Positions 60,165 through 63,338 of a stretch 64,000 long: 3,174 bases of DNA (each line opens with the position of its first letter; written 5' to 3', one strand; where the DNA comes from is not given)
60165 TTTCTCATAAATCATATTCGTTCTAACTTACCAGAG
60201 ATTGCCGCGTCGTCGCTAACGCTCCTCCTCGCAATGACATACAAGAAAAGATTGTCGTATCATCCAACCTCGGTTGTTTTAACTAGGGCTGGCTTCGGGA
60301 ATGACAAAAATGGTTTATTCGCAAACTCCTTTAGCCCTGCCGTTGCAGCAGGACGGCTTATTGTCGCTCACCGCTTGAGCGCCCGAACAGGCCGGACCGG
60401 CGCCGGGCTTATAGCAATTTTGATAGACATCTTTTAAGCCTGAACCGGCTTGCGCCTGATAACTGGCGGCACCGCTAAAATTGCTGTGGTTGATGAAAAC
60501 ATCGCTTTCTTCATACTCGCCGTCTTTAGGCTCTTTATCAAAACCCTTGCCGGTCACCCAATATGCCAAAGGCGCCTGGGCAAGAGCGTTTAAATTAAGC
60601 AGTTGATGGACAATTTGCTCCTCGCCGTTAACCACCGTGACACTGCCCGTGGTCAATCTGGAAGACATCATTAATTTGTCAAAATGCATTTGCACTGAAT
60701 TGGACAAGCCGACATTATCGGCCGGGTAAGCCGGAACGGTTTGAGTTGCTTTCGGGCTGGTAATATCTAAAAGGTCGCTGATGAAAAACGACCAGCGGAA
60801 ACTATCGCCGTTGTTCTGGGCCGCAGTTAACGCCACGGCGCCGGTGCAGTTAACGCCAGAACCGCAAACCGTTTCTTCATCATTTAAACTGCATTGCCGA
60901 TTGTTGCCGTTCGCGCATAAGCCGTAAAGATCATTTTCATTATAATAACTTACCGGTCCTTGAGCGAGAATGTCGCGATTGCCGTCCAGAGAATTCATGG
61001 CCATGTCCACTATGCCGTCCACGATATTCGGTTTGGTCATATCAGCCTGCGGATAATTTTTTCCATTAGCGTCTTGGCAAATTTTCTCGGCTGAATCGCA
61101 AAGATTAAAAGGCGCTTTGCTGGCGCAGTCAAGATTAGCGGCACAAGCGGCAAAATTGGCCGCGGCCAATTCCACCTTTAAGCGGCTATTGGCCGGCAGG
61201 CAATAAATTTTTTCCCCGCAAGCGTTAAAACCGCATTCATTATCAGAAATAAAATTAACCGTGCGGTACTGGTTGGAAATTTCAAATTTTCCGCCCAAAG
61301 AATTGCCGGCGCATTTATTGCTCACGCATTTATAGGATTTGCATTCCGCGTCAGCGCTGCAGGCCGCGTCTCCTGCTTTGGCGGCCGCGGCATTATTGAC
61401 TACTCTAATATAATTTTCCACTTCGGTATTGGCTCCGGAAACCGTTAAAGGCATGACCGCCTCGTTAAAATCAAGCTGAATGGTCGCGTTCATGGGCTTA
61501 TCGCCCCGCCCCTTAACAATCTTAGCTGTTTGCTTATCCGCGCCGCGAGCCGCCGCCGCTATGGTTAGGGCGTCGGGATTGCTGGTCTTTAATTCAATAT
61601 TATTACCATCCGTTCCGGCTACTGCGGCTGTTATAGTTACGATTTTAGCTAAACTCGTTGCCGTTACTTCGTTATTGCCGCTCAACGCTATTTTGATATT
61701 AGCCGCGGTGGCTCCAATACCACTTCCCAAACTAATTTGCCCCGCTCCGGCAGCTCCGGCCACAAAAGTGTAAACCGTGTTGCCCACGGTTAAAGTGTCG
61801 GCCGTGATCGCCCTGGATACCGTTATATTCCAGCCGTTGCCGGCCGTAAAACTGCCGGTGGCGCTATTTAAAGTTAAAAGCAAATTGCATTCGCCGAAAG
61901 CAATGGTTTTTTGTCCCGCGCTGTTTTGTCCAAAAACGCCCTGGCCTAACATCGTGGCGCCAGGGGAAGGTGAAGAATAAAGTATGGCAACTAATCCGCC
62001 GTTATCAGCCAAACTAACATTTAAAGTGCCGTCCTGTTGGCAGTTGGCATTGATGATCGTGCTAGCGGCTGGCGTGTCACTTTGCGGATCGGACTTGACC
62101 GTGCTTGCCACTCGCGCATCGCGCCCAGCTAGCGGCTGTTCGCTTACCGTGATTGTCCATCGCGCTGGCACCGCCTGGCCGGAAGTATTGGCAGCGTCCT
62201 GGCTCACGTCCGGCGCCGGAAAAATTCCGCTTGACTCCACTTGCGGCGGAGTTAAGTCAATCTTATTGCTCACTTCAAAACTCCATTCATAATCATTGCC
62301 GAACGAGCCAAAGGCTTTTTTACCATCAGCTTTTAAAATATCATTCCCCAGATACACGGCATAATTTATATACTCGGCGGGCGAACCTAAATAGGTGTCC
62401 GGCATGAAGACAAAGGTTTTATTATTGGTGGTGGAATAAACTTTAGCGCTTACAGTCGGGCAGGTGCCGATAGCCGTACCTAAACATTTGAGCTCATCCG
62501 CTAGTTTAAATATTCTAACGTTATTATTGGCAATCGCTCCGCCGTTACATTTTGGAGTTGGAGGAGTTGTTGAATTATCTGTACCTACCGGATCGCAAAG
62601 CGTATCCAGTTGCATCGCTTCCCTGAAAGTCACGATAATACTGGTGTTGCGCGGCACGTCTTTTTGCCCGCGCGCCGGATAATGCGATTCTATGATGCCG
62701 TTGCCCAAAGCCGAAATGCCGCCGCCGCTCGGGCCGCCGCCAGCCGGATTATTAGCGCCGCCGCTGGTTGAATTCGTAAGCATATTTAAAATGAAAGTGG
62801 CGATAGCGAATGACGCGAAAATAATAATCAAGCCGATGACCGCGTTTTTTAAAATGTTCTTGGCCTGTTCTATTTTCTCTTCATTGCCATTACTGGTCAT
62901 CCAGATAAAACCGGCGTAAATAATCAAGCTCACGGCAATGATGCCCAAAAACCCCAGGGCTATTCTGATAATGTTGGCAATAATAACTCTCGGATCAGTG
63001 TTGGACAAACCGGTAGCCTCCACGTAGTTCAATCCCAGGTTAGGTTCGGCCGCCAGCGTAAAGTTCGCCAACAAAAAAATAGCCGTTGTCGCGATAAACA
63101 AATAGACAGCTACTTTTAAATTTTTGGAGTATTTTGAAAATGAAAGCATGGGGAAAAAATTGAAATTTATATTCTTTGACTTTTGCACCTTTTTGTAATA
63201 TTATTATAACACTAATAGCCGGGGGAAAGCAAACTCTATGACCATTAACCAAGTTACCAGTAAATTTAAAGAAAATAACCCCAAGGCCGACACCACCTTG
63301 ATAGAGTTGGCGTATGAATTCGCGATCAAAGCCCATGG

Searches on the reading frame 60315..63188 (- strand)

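Call 50: search_protein_families(library=pfam, proteins=[window:60315-63188:-], max_evalue=0.001)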
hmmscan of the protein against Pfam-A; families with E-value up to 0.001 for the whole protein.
window:60315-63188:- (957 aa): 2 families
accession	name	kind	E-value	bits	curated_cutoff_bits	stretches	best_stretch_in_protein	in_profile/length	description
PF18895.5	T4SS_pilin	-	5.4e-09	36.4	26.6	1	68-133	7-71/71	Type IV secretion system pilin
PF13205.12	Big_5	-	8.3e-08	33.3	23.6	1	166-234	7-74/105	Bacterial Ig-like domain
